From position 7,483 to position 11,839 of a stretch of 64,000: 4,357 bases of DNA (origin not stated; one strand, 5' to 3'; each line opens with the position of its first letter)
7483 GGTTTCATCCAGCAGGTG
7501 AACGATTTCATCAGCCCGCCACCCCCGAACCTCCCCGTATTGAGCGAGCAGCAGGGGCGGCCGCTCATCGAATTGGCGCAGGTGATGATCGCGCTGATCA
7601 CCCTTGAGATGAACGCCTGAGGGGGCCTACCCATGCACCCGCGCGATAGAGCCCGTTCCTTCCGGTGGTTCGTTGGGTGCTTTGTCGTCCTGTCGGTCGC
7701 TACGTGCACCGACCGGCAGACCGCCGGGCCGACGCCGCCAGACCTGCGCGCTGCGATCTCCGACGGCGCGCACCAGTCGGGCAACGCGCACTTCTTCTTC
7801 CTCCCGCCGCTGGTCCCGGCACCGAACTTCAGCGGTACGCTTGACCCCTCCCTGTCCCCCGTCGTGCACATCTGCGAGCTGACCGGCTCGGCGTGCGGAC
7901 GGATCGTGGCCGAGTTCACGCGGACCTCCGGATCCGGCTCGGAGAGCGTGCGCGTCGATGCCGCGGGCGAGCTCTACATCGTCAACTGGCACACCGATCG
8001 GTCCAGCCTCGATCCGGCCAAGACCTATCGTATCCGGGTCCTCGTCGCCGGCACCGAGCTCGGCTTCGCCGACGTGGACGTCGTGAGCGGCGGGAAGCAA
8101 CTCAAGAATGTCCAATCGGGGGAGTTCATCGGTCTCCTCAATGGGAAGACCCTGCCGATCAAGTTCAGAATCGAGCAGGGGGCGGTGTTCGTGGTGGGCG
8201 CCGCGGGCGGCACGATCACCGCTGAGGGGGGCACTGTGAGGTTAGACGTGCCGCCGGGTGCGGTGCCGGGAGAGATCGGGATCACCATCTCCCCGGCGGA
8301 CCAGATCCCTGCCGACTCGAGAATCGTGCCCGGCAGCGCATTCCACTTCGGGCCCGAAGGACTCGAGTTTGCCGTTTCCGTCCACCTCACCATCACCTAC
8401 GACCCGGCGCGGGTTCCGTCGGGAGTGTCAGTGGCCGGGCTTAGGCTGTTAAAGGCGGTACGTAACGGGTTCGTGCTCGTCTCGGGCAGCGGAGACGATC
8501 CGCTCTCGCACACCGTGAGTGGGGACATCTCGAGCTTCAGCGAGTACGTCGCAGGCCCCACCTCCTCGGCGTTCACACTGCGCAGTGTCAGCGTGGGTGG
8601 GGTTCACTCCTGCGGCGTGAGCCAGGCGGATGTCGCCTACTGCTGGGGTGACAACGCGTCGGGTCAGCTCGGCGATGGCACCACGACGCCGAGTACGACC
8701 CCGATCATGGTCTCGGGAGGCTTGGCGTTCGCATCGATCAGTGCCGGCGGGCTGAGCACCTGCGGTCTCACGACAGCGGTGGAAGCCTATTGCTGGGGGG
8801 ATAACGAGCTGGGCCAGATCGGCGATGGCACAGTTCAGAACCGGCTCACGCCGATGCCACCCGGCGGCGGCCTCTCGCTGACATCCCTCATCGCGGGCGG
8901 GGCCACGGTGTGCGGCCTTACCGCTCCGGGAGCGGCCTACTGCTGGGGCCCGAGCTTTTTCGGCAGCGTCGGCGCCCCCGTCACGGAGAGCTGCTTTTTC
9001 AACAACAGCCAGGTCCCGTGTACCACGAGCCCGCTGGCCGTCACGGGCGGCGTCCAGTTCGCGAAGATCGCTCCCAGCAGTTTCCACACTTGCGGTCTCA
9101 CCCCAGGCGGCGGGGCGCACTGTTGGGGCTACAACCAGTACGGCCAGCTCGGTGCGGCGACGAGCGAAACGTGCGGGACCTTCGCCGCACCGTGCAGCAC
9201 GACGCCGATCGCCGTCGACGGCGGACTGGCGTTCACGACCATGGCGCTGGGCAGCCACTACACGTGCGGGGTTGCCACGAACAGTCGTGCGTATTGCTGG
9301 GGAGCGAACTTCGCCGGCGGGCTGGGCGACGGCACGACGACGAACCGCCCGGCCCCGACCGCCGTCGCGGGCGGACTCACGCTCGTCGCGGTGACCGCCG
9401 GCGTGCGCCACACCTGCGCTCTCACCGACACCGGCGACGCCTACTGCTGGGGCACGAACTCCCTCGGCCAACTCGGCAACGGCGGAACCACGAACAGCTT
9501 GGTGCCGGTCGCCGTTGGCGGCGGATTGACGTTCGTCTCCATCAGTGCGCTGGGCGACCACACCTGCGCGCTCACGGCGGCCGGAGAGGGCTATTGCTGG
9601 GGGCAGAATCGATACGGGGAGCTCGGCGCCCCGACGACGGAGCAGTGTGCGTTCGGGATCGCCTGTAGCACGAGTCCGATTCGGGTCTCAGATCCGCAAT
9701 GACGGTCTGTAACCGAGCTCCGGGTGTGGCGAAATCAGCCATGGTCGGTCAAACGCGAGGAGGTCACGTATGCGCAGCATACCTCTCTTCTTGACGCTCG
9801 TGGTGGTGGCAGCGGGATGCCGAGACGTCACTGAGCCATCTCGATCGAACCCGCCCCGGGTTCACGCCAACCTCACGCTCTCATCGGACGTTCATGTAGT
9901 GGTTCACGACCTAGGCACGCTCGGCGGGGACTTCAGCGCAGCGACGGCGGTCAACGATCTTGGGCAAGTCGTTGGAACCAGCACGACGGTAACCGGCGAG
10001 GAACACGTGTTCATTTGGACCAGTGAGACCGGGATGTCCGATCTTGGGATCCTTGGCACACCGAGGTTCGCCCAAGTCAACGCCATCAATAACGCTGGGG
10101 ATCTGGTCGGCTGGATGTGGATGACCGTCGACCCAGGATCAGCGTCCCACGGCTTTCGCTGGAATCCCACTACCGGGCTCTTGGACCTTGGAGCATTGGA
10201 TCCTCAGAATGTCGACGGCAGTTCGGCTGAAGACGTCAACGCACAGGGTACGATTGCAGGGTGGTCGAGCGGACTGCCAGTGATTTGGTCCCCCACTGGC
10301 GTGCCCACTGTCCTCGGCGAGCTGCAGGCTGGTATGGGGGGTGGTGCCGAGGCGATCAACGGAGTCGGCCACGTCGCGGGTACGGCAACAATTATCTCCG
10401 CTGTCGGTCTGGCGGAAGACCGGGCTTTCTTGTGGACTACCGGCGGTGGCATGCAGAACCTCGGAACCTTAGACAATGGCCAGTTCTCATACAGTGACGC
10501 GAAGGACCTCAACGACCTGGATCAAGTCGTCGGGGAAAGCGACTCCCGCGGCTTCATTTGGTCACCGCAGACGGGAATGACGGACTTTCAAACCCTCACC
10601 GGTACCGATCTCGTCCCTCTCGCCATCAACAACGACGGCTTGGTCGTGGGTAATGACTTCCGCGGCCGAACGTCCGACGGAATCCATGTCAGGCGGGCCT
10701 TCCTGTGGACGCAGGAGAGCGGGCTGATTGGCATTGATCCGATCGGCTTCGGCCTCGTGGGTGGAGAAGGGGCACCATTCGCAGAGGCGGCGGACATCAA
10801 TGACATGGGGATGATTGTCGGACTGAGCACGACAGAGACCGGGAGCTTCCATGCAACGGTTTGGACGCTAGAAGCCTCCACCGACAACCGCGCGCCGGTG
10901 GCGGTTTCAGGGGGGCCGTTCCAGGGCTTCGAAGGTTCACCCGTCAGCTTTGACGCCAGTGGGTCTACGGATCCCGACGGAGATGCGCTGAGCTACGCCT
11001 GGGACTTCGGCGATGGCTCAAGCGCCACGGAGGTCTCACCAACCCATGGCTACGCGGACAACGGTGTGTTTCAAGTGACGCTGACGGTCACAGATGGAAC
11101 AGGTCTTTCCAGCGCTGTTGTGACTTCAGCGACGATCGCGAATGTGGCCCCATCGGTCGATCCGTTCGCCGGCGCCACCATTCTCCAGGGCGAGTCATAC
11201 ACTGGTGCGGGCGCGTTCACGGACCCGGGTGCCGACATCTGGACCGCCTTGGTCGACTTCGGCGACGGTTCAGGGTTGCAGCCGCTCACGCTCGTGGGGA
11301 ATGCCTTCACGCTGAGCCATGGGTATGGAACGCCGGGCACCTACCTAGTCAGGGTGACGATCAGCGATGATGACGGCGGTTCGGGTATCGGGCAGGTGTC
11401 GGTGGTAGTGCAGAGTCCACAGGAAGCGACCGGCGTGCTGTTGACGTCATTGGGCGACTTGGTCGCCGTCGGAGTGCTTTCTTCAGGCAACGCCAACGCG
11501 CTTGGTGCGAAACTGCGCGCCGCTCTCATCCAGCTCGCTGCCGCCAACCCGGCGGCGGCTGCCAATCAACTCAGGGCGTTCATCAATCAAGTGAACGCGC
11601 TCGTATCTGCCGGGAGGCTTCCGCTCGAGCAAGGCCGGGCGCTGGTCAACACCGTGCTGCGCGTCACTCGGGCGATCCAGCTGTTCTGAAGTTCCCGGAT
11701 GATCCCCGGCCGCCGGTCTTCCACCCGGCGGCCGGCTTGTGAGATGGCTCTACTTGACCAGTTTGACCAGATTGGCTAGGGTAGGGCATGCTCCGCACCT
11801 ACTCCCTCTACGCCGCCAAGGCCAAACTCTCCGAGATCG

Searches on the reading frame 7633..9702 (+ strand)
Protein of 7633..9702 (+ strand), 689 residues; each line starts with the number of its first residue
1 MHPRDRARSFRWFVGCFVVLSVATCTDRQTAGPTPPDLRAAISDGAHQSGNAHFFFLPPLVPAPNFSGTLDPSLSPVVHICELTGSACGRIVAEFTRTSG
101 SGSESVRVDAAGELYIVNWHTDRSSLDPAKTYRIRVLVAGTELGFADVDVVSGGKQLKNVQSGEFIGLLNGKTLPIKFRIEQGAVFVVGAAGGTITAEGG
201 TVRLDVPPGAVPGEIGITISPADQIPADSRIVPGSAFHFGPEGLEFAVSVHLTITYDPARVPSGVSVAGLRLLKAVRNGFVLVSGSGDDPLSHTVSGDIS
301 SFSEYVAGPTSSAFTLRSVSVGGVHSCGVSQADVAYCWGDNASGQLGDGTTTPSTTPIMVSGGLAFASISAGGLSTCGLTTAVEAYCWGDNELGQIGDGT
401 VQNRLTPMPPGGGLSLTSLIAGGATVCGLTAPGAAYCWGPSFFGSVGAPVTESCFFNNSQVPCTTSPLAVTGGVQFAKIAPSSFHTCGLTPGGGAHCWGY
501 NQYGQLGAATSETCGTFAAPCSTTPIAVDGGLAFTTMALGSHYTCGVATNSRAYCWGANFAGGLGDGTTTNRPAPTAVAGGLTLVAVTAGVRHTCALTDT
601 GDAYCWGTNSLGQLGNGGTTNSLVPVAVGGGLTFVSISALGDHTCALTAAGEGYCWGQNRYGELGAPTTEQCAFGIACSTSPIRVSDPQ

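Call 68: search_protein_families(library=pfam, proteins=[window:7633-9702:+], max_evalue=0.00001)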
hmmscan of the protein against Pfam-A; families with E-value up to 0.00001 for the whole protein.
window:7633-9702:+ (689 aa): 3 families
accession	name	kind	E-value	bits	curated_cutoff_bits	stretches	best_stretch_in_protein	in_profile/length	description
PF25390.1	WD40_RLD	-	8.9e-55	186.9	150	2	473-672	30-235/363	RCC1-like domain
PF13540.12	RCC1_2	-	9.3e-40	133.9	22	2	585-613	2-30/30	Regulator of chromosome condensation (RCC1) repeat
PF00415.24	RCC1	-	3.5e-37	127.2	21.7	2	601-647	2-50/50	Regulator of chromosome condensation (RCC1) repeat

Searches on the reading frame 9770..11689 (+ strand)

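Call 68: search_protein_families(library=pfam, proteins=[window:9770-11689:+], max_evalue=0.00001)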
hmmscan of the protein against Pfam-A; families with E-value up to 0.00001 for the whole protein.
window:9770-11689:+ (639 aa): 3 families
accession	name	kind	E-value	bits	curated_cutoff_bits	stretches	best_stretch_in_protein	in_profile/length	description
PF18911.6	PKD_4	-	1.9e-37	127.6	27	2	373-452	1-80/85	PKD domain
PF00801.26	PKD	-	1.5e-18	67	23.5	1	388-452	13-77/80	PKD domain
PF22352.2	K319L-like_PKD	-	2.5e-06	27.8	27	0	390-448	12-76/84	K319L-like, PKD domain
